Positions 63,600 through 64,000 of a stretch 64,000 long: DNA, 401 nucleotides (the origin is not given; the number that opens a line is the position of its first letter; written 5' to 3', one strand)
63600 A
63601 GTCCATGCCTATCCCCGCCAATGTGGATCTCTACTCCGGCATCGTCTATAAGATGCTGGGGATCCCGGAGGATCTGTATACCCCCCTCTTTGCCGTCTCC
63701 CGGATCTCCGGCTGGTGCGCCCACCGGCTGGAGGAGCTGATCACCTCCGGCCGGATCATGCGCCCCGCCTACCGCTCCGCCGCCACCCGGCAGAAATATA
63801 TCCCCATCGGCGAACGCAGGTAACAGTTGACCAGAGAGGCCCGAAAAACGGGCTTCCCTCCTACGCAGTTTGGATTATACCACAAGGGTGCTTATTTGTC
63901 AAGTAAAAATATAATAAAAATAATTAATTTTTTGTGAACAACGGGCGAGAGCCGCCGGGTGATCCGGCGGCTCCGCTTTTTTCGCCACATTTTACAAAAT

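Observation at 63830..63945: Promoter copy B: near-identical twin of copy A, antisense to citrate synthase and embedded in its 3' UTR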

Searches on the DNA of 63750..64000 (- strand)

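Call 63: search_rna_families(source=window, start=63750, end=64000, threshold=evalue, max_evalue=1)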
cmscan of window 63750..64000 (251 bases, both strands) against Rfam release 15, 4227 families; matches with E-value up to 1: 2.
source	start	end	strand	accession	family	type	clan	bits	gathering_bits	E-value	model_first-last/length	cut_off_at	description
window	63895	63985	+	RF00558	L20_leader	Cis-reg; leader;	-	18.9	58.7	0.17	1-127/127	no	Ribosomal protein L20 leader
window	63947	63980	+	RF02802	PyrR204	Gene; snRNA; snoRNA; HACA-box;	-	17.5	71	0.32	1-57/57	no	Pyrobaculum sRNA 204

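Call 78: search_dna_similar(query=window:63845-63950:-, collection=plasmids, mode=distant, max_evalue=0.01, max_rows=8)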
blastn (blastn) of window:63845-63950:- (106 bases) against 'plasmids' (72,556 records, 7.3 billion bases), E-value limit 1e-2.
Records with a match: 2; places in all: 2; records where one place covers at least 80% of the query: 0.
Best place of each record, by identity: 80-90% 2.
By first word of the organism name: Candidatus 2.
By predicted mobility (MOB-suite, as given by PLSDB): non-mobilizable 2.
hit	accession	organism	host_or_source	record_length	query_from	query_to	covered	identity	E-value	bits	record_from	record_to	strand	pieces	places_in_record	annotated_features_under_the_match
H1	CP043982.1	Candidatus Stammera capleta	Parachirida sp.,insect metagenome,Whole ...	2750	16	60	42%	85.4%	5e-4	50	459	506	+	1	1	record has no annotation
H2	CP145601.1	Candidatus Stammera capleta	-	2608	16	60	42%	85.4%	5e-4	50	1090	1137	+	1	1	record has no annotation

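Call 79: search_dna_similar(query=window:63845-63950:-, collection=phages, mode=distant, max_evalue=0.01, max_rows=8)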
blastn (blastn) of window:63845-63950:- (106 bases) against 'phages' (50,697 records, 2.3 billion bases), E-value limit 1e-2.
No match.
